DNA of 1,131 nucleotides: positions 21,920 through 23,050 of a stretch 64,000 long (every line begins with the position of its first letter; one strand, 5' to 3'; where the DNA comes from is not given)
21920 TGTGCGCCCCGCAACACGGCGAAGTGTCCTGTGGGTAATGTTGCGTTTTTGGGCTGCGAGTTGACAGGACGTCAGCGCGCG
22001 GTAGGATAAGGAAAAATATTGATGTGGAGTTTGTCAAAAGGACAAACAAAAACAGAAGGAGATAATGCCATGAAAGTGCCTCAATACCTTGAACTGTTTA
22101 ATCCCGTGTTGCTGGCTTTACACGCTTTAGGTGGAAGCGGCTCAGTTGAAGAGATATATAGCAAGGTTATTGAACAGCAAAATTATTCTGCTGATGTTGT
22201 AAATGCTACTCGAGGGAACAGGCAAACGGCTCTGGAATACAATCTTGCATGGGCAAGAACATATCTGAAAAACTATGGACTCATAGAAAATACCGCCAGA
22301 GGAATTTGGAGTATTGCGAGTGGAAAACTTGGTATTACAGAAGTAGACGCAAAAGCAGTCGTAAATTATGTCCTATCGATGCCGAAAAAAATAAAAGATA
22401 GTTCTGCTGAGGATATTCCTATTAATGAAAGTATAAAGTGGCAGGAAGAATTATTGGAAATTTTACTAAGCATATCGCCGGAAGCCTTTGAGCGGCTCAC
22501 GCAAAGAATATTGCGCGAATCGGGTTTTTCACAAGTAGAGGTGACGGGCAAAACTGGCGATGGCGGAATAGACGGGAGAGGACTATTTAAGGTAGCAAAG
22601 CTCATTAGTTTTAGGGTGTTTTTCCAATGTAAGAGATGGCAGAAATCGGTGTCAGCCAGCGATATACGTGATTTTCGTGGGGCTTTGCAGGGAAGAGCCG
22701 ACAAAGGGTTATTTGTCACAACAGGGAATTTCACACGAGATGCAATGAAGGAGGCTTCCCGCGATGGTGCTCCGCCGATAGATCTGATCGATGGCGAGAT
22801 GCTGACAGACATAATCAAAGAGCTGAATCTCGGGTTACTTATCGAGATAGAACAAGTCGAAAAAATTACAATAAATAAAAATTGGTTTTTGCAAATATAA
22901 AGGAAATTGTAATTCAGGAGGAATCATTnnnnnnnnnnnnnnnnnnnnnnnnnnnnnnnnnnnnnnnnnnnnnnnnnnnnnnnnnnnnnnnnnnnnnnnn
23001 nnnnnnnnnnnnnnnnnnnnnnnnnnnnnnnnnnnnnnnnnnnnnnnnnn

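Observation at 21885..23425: AT-rich Mrr (type IV restriction) plus cupin islet bounded by related repeats, with no mobility genes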

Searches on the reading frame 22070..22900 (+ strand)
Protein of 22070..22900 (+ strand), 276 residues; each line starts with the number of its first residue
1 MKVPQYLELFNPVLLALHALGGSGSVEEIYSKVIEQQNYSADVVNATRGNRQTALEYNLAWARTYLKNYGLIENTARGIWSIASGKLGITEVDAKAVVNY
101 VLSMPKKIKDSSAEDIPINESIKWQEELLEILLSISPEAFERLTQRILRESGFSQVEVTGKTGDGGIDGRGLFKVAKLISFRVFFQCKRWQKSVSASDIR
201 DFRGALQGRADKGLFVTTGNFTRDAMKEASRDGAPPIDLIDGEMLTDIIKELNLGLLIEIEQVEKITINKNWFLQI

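Call 13: search_protein_families(library=pfam, proteins=[window:22070-22900:+])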
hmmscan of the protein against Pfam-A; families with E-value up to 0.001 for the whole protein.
window:22070-22900:+ (276 aa): 4 families
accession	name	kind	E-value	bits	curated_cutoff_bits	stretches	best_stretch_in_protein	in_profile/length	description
PF04471.18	Mrr_cat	-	1e-30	106.7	21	1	133-248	2-114/115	Restriction endonuclease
PF14338.12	Mrr_N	-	2e-14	53.9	29.5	1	6-83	1-78/87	Mrr N-terminal domain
PF22722.2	NA-iREase1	-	1.7e-09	38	27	1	140-247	1-106/106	NACHT-associated inactive Restriction Endonuclease 1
PF10356.15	RRG7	-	3e-06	27.2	22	0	180-229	84-140/185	Required for respiratory growth protein 7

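Call 14: search_protein_families(library=padloc, proteins=[window:22070-22900:+], max_evalue=0.01)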
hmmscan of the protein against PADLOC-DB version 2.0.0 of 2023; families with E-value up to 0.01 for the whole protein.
window:22070-22900:+ (276 aa): 11 families
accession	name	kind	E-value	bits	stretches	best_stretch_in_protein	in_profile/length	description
PDLC04806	PDC-S02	-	1.1e-29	101.7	1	114-252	164-303/324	-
PDLC03657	mREase_IV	-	2.4e-25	87.5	2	124-263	161-309/317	Type IV methyl-directed restriction enzyme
PDLC04796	PDC-S02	-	1.6e-24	84.6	1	125-273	233-379/390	-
PDLC04819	PDC-S02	-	4.6e-13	47.1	1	131-251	192-308/334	-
PDLC04815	PDC-S02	-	9.5e-08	29.7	1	137-231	207-301/346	-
PDLC03206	mREase_II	-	1.2e-06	25.4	1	142-251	284-398/434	Type II methyl-directed restriction enzyme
PDLC03852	LmuA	-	4.3e-06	24.9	1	131-199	14-84/336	-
PDLC03663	mREase_IV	-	9.8e-06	22.5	1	131-251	408-525/544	Type IV methyl-directed restriction enzyme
PDLC03203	mREase_II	-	0.00014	19.2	1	136-250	253-372/393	Type II methyl-directed restriction enzyme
PDLC02416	Aga_REase-TIR-PNTD1-PNTD2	-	0.0018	15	1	134-222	7-92/572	Class I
PDLC04715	PDC-M58A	-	0.0043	15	0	135-226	7-104/154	-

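Call 15: search_protein_families(library=ncbifam, proteins=[window:22070-22900:+], max_evalue=0.01)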
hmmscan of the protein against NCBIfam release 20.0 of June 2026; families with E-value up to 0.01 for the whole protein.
window:22070-22900:+ (276 aa): 0 families

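Call 16: find_encoding_contigs(protein=window:22070-22900:+, flank=10000, max_places=10)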
Protein window:22070-22900:+ (276 aa): 1 contig read that carries it; 1 place shown.
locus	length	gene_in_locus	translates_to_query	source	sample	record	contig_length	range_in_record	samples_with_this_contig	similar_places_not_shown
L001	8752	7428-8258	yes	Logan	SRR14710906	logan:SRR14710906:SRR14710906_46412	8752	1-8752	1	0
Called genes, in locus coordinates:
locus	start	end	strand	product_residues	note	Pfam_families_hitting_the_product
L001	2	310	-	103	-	?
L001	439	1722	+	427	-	PF13177:DNA_pol3_delta2, PF13191:AAA_16 (faint), PF13177:DNA_pol3_delta2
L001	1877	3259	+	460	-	PF00072:Response_reg, PF00158:Sigma54_activat, PF13191:AAA_16 (faint), PF14532:Sigma54_activ_2, PF07728:AAA_5 (weak), PF25601:AAA_lid_14, PF02954:HTH_8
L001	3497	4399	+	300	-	PF00140:Sigma70_r1_2, PF04542:Sigma70_r2, PF04539:Sigma70_r3, PF04545:Sigma70_r4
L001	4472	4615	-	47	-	-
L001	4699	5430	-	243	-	PF00149:Metallophos, PF12850:Metallophos_2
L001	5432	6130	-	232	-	PF01066:CDP-OH_P_transf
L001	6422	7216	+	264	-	PF04909:Amidohydro_2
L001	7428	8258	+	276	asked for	PF14338:Mrr_N, PF10356:RRG7 (faint), PF04471:Mrr_cat, PF22722:NA-iREase1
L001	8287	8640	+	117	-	PF07883:Cupin_2 (weak)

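Call 18: find_homologous_proteins(query=window:22070-22900:+, max_evalue=1e-20)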
Query window:22070-22900:+ (276 aa): 8000 proteins with E <= 1e-20 among 8000 candidates; the best 120 are listed.
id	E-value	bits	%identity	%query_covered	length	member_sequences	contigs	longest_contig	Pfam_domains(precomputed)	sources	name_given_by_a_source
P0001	1.2e-176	603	100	100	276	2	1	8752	PF14338.13,PF22722.3,PF10356.16,PF04471.19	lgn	-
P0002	5.2e-116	405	68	100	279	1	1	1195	PF14338.13,PF22722.3,PF10356.16,PF04471.19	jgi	jgi:restriction system protein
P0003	5.3e-116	405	68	100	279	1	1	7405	PF14338.13,PF22722.3,PF10356.16,PF04471.19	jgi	jgi:restriction system protein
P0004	3.2e-115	402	67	100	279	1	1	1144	PF14338.13,PF22722.3,PF10356.16,PF04471.19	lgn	-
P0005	4.4e-115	402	68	100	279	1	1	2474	PF14338.13,PF22722.3,PF10356.16,PF04471.19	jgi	jgi:restriction system protein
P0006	5.7e-115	401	67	100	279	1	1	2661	PF14338.13,PF22722.3,PF10356.16,PF04471.19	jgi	jgi:restriction system protein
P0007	8.8e-115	401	67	100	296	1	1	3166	PF14338.13,PF22722.3,PF10356.16,PF04471.19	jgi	jgi:restriction system protein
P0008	1.1e-114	400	68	100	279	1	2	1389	PF14338.13,PF22722.3,PF10356.16,PF04471.19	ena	-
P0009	1.4e-114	400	67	100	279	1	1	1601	PF14338.13,PF22722.3,PF10356.16,PF04471.19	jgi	jgi:restriction system protein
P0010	2.3e-114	399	66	100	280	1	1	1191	PF14338.13,PF22722.3,PF10356.16,PF04471.19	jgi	jgi:restriction system protein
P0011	3.5e-114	399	67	100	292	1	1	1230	PF14338.13,PF22722.3,PF10356.16,PF04471.19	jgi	jgi:restriction system protein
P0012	3.9e-114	398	67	100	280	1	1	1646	PF14338.13,PF22722.3,PF10356.16,PF04471.19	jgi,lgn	jgi:restriction system protein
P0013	5.0e-114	398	67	100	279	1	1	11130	PF14338.13,PF22722.3,PF10356.16,PF04471.19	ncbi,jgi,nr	ncbi:MAG: restriction endonuclease [Spirochaetales bacterium]|jgi:restriction system protein|nr:rest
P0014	6.4e-114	398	67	100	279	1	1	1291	PF14338.13,PF22722.3,PF10356.16,PF04471.19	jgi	jgi:restriction system protein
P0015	6.7e-114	398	67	100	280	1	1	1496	PF14338.13,PF22722.3,PF10356.16,PF04471.19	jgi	jgi:restriction system protein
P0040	7.4e-111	388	65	100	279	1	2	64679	PF14338.13,PF22722.3,PF10356.16,PF04471.19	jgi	-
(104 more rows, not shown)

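Call 41: find_encoding_contigs(protein=P0040, flank=6000, max_places=3)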
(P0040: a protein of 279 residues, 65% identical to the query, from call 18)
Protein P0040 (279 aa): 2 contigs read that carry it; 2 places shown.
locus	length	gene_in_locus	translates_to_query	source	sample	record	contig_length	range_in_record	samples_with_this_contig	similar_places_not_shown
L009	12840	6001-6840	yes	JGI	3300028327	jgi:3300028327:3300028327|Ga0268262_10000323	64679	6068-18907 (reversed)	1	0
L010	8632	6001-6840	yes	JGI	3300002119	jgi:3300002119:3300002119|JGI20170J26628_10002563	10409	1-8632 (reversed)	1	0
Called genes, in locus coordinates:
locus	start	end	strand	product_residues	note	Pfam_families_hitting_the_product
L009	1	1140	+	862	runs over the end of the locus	PF02743:dCache_1, PF22673:MCP-like_PDC_1 (weak), PF00512:HisKA, PF02518:HATPase_c, PF00072:Response_reg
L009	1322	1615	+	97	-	PF02604:PhdYeFM_antitox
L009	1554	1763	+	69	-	-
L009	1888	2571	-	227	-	-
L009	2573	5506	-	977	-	PF02384:N6_Mtase, PF20473:MmeI_Mtase, PF07669:Eco57I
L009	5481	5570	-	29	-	-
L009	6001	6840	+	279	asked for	PF14338:Mrr_N, PF10356:RRG7 (faint), PF04471:Mrr_cat, PF22722:NA-iREase1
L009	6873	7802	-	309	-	PF00588:SpoU_methylase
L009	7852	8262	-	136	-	PF12844:HTH_19, PF01381:HTH_3 (weak)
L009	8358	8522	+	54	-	-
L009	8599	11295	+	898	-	-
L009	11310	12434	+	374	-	-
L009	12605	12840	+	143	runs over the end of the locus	PF00072:Response_reg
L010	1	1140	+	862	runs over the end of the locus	PF02743:dCache_1, PF22673:MCP-like_PDC_1 (weak), PF00512:HisKA, PF02518:HATPase_c, PF00072:Response_reg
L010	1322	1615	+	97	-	PF02604:PhdYeFM_antitox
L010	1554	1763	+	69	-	-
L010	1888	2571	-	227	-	-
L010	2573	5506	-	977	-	PF02384:N6_Mtase, PF20473:MmeI_Mtase, PF07669:Eco57I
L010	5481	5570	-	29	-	-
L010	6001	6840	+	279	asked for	PF14338:Mrr_N, PF10356:RRG7 (faint), PF04471:Mrr_cat, PF22722:NA-iREase1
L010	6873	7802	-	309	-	PF00588:SpoU_methylase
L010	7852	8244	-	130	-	PF01381:HTH_3 (weak), PF12844:HTH_19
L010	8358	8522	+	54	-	-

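Call 42: find_encoding_contigs(protein=P0013, flank=6000, max_places=3)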
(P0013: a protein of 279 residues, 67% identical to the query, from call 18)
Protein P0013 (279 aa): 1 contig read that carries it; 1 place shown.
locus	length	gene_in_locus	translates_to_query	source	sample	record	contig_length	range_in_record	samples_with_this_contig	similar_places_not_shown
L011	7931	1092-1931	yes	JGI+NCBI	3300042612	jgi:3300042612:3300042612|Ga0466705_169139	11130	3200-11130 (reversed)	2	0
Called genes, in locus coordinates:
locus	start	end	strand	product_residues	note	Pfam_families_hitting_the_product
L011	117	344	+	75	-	-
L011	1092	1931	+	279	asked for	PF14338:Mrr_N, PF04471:Mrr_cat, PF10356:RRG7 (faint), PF22722:NA-iREase1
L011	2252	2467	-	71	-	-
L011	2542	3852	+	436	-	PF01368:DHH (weak), PF02272:DHHA1 (weak), PF00571:CBS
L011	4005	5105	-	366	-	PF00465:Fe-ADH, PF13685:Fe-ADH_2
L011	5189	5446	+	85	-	-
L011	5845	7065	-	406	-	PF13433:Peripla_BP_5, PF13458:Peripla_BP_6, PF01094:ANF_receptor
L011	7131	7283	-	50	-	-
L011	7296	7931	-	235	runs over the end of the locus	PF00005:ABC_tran, PF13304:AAA_21 (faint)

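Call 50: list_cluster_members(proteins=[P0241, window:22070-22900:+, window:23740-24273:-])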
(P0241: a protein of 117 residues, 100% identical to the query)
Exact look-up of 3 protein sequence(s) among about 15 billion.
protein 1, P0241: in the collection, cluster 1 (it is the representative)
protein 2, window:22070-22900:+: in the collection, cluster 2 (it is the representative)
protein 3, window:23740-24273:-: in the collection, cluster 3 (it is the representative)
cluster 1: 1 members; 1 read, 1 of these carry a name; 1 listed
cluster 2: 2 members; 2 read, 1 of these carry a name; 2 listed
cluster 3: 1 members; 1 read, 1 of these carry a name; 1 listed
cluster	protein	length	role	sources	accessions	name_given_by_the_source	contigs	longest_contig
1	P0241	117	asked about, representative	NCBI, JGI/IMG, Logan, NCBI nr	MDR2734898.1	MAG: cupin [Spirochaetota bacterium] | quercetin dioxygenase-like cupin family protein | cupin [Spirochaetota bacterium]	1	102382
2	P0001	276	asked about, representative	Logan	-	-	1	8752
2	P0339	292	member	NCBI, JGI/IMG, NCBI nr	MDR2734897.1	MAG: restriction endonuclease [Spirochaetota bacterium] | restriction system protein | restriction endonuclease [Spirochaetota bacterium]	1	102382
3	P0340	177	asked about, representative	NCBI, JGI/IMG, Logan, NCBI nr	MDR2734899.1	MAG: DUF2148 domain-containing protein [Spirochaetota bacterium] | uncharacterized ferredoxin-like protein | DUF2148 domain-containing protein [Spirochaetota bacterium]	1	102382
